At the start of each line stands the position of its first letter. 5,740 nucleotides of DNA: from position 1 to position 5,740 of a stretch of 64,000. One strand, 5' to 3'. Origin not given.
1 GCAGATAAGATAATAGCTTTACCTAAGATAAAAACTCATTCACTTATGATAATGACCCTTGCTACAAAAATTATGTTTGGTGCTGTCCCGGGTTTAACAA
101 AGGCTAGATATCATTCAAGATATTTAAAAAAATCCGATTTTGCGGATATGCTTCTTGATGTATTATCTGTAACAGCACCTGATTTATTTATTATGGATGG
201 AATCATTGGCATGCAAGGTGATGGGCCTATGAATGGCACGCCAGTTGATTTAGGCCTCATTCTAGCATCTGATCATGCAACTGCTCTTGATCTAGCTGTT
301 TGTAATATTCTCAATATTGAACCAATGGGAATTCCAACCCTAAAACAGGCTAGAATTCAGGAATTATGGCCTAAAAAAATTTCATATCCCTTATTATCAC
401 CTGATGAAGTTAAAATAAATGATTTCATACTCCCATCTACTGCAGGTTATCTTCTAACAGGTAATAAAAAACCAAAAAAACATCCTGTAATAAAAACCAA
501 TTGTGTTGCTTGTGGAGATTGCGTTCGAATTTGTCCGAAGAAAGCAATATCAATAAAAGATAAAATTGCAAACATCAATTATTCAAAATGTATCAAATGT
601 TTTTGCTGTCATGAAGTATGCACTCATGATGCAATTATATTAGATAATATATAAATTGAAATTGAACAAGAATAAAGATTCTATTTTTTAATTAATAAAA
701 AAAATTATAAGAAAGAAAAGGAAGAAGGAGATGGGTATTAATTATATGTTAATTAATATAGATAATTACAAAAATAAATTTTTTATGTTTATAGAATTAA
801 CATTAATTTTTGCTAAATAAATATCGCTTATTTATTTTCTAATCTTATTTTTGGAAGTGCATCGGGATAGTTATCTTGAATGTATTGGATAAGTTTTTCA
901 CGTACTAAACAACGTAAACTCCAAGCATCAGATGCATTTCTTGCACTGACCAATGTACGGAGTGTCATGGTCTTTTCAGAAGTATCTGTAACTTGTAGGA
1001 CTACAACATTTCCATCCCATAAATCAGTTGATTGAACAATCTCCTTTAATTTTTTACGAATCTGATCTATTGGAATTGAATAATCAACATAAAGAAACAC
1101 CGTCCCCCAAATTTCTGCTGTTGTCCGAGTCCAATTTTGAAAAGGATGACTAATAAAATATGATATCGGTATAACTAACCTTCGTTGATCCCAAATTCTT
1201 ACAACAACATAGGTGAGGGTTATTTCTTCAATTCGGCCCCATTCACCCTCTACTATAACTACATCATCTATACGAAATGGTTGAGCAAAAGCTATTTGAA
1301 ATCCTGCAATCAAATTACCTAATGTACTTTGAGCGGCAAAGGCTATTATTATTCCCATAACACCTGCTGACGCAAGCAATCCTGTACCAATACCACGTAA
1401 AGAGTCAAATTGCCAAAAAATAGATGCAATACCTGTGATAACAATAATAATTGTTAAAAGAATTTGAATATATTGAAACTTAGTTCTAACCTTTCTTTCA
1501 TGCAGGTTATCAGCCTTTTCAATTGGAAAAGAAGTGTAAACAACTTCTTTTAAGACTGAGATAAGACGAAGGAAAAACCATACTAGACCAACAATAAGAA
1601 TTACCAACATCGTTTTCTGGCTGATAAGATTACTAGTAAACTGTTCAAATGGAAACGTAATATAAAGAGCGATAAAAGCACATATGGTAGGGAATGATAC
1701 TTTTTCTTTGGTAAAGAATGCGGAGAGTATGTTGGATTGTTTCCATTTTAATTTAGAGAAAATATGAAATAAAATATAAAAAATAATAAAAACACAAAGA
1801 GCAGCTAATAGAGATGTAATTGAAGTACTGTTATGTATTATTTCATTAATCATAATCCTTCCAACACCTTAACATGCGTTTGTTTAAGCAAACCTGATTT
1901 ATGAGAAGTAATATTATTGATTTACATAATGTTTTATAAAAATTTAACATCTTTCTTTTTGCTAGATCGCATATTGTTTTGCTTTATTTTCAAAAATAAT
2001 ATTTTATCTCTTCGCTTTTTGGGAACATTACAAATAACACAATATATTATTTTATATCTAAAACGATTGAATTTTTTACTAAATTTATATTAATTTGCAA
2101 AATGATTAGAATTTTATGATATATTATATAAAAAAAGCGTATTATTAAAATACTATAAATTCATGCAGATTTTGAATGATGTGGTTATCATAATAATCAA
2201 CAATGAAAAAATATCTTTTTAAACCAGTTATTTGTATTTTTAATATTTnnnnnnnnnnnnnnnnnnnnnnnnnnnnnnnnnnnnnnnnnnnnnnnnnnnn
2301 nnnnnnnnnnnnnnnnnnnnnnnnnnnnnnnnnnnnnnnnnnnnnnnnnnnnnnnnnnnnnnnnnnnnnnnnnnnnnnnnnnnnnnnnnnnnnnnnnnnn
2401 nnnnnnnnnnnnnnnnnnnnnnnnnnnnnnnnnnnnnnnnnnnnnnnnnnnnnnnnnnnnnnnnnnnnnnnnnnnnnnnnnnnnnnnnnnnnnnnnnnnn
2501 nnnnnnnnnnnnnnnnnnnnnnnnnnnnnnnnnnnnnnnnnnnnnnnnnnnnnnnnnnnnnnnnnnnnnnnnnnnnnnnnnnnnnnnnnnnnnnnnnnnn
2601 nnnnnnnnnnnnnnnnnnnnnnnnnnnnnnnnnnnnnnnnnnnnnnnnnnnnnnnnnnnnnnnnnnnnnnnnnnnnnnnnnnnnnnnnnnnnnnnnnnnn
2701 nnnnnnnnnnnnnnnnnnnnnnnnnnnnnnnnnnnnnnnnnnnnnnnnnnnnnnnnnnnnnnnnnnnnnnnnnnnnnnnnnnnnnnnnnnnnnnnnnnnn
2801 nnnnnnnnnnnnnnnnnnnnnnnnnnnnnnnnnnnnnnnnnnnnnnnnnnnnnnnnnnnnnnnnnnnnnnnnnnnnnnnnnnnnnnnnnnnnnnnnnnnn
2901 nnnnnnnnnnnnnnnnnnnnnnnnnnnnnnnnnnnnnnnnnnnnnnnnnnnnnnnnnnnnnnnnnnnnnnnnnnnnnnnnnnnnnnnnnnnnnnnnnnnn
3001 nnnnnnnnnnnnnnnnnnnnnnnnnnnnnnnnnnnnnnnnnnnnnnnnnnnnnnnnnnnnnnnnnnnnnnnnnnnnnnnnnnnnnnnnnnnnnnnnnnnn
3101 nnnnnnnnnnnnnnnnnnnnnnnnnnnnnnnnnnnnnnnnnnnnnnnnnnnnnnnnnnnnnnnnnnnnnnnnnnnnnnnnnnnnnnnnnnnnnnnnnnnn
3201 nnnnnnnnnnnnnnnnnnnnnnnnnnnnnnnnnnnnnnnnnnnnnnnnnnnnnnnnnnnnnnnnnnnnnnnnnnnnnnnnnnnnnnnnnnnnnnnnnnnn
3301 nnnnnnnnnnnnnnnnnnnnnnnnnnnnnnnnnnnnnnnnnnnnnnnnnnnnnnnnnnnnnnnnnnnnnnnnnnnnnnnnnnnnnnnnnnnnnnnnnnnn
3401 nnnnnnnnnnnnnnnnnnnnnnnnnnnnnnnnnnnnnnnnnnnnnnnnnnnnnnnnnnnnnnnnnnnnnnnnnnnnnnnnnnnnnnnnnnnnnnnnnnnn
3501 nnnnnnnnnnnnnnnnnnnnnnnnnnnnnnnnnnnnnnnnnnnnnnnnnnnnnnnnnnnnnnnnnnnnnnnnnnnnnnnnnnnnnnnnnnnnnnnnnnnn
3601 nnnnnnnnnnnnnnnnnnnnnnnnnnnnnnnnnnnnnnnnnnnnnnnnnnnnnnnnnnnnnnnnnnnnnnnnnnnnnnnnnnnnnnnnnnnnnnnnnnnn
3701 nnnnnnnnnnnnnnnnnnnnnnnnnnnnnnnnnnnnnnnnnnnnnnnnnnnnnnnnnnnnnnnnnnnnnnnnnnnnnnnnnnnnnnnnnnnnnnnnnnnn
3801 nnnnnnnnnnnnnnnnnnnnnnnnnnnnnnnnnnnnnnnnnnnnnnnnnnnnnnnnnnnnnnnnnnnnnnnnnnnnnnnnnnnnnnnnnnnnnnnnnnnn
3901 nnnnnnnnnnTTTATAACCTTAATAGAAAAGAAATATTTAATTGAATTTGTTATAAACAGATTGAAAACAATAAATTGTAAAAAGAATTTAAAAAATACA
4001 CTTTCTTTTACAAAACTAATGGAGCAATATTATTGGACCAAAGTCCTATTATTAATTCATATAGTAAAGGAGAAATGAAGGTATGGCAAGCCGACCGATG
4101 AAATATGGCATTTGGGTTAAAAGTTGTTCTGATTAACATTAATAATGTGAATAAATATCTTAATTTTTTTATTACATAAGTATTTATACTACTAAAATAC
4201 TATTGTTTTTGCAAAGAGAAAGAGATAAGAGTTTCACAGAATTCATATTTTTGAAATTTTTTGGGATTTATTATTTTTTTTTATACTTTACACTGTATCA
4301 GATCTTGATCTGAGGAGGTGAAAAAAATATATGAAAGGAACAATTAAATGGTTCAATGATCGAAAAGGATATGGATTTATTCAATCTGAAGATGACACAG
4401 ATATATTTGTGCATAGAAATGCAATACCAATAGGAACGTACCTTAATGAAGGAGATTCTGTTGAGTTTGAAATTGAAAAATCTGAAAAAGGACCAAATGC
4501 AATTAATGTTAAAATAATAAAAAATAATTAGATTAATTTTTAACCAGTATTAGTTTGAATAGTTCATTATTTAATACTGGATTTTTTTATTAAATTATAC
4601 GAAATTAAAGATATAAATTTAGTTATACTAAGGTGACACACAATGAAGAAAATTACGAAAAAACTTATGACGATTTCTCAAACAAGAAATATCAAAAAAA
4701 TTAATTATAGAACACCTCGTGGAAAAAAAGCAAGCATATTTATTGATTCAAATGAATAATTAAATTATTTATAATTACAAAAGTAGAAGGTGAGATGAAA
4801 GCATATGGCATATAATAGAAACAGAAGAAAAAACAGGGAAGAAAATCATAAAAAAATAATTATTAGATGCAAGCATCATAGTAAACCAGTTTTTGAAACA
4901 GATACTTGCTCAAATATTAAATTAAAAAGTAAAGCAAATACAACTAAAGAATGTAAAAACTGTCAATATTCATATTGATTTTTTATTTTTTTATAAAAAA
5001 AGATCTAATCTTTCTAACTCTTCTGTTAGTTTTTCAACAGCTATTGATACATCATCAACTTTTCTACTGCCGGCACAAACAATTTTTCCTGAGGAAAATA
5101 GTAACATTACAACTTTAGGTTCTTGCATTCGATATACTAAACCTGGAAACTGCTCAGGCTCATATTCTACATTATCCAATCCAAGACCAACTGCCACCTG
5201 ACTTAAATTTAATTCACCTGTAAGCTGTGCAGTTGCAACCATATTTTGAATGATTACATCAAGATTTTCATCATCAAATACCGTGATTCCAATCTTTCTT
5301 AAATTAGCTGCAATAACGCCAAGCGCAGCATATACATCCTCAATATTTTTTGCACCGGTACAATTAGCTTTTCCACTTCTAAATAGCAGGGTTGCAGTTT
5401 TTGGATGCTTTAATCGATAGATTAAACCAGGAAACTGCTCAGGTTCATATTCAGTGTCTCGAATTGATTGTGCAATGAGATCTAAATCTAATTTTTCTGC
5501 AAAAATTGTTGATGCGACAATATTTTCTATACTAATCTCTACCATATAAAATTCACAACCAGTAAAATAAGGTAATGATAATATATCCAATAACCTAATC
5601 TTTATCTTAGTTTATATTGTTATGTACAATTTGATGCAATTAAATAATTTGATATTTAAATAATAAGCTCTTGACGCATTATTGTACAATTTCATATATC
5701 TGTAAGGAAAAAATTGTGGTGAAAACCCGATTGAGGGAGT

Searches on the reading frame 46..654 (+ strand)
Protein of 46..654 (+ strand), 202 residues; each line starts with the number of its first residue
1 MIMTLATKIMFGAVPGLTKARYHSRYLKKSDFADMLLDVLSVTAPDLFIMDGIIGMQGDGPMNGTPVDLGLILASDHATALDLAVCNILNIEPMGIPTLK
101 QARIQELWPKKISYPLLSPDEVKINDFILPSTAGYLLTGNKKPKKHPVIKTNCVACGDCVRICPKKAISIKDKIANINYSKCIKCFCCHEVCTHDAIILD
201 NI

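Call 20: search_protein_families(library=pfam, proteins=[window:46-654:+], max_evalue=0.0001)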
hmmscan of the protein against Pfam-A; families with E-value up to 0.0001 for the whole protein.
window:46-654:+ (202 aa): 7 families
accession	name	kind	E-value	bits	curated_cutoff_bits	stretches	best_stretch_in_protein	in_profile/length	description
PF04015.17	DUF362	-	2.6e-22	80.3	24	1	3-86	116-199/200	Domain of unknown function (DUF362)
PF00037.32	Fer4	-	4.7e-07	29.8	21.1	1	148-169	3-24/24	4Fe-4S binding domain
PF13237.11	Fer4_10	-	6e-07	29.7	25.5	1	151-192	7-52/53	4Fe-4S dicluster domain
PF14697.11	Fer4_21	-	7e-07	29.7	35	0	142-169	30-58/59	4Fe-4S dicluster domain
PF13187.11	Fer4_9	-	1.3e-06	28.8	27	0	152-197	1-52/52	4Fe-4S dicluster domain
PF12838.12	Fer4_7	-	2.1e-06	28.6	27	1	152-196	1-52/52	4Fe-4S dicluster domain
PF12837.12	Fer4_6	-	5.7e-06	26.5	25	0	150-168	6-24/24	4Fe-4S binding domain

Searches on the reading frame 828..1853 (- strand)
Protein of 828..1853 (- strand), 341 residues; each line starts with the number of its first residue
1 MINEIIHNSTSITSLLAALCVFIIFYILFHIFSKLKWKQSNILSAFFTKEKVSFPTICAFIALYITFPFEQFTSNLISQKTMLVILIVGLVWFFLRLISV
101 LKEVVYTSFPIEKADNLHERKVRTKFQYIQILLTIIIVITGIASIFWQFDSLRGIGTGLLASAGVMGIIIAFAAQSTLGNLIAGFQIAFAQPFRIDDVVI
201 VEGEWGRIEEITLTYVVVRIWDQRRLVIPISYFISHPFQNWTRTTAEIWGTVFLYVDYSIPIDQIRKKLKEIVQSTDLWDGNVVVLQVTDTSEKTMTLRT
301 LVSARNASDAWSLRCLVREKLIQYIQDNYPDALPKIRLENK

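Call 20: search_protein_families(library=pfam, proteins=[window:828-1853:-], max_evalue=0.0001)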
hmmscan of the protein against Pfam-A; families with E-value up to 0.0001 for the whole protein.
window:828-1853:- (341 aa): 1 family
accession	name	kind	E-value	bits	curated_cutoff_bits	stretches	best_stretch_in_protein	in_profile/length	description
PF00924.24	MS_channel_2nd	-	3.6e-16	59.5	20.2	1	177-243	2-68/68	Mechanosensitive ion channel, beta-domain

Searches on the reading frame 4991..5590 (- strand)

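Call 4: search_protein_families(library=pfam, proteins=[window:4991-5590:-], max_evalue=0.01)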
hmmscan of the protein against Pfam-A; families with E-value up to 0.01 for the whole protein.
window:4991-5590:- (199 aa): 2 families
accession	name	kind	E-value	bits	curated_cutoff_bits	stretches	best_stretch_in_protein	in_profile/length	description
PF00352.27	TBP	-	4e-58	193.7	22.9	2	112-194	2-84/85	Transcription factor TFIID (or TATA-binding protein, TBP)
PF13776.11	DUF4172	-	0.0058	17.3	25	0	82-132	21-72/82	Domain of unknown function (DUF4172)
